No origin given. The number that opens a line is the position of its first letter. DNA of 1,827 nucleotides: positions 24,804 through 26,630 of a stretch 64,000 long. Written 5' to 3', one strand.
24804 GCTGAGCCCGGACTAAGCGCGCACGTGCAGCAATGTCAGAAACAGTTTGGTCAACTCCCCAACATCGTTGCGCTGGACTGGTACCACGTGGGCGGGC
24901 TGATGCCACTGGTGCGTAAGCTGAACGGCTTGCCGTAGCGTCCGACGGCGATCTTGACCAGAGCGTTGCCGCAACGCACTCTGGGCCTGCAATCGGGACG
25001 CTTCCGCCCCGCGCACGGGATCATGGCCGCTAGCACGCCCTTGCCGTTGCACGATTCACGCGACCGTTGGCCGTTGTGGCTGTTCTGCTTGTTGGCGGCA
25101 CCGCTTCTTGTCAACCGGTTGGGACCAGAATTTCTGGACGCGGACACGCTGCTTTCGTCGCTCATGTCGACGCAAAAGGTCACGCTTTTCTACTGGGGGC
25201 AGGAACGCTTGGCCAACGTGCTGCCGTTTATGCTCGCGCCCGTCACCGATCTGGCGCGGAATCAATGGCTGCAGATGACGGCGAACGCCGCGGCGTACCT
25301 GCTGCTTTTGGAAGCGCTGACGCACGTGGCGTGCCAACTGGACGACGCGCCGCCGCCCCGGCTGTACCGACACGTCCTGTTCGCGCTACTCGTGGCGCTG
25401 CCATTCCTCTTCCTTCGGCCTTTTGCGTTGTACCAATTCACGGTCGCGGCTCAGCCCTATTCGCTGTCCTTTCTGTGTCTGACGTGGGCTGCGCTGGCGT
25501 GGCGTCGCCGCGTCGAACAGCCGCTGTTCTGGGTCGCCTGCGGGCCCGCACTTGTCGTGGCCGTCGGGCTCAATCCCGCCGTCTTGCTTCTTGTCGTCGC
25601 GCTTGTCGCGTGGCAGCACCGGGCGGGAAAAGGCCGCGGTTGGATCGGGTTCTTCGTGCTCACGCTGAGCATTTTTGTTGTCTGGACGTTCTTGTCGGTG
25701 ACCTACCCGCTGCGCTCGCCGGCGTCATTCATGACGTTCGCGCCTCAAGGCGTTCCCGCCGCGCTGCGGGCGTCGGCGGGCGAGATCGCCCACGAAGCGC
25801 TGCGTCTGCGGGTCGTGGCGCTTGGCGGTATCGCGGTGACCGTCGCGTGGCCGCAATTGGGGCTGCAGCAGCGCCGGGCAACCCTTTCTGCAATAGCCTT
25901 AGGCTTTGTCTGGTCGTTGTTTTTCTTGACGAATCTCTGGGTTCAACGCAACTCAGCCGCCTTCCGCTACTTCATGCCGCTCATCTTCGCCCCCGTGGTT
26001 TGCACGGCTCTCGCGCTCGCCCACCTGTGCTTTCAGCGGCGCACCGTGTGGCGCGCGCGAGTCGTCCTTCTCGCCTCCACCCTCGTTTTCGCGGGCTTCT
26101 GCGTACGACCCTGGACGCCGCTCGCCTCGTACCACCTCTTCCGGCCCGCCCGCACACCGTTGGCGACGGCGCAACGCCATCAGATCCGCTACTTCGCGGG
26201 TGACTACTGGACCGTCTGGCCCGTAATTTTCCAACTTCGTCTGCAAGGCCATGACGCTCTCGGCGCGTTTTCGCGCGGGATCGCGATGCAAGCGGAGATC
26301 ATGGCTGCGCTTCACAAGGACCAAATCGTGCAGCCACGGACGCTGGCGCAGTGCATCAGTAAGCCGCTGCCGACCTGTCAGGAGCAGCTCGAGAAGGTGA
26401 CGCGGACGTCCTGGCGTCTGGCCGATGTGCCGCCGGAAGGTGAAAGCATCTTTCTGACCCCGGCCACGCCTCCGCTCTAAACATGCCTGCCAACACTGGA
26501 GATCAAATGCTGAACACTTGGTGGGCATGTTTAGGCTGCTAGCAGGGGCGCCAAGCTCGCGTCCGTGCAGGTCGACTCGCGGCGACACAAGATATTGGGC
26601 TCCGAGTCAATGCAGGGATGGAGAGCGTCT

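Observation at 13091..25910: Recurring ~20-bp REP-like palindromic motif (core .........), two copies of which flank the HUH (RAYT-like) transposase gene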

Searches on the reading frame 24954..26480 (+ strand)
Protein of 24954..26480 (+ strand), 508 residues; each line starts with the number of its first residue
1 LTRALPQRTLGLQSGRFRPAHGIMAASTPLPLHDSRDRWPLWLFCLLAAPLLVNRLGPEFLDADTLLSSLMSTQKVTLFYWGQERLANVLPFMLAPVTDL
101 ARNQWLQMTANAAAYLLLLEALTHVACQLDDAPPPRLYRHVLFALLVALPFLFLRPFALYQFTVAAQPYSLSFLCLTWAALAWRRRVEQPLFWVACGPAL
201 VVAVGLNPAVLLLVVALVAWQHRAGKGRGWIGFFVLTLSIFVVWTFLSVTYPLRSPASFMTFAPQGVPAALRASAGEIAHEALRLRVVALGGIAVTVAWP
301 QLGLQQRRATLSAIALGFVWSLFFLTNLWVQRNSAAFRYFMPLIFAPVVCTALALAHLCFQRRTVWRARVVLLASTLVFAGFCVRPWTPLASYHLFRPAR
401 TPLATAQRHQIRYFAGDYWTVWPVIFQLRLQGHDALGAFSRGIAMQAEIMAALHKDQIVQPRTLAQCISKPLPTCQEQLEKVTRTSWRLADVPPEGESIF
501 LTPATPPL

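Call 11: search_protein_families(library=pfam, proteins=[window:24954-26480:+], max_evalue=0.01)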
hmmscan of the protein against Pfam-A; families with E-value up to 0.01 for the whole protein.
window:24954-26480:+ (508 aa): 0 families

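Call 17: search_protein_families(library=ncbifam, proteins=[window:24954-26480:+], max_evalue=0.01)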
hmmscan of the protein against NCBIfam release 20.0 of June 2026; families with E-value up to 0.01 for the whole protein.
window:24954-26480:+ (508 aa): 0 families

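Call 72: find_homologous_proteins(query=window:24954-26480:+, max_evalue=1e-20)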
Query window:24954-26480:+ (508 aa): 9 proteins with E <= 1e-20 among 8000 candidates.
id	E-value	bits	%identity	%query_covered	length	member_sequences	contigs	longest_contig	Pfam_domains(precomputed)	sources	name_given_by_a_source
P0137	0.0e+0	1076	99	95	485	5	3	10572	-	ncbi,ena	-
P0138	3.9e-130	453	51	92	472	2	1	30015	-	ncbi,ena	-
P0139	1.3e-129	452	50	88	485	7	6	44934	-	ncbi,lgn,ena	-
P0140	1.5e-121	425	49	91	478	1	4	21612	-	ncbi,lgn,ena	-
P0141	5.7e-114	400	45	92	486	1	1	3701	-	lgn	-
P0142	1.3e-43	168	30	89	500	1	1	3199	-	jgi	jgi:hypothetical protein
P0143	1.6e-39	154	30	88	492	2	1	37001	-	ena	-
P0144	3.0e-37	147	30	89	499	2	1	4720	-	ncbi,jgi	jgi:hypothetical protein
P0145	3.4e-34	137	26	85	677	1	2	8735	-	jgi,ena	-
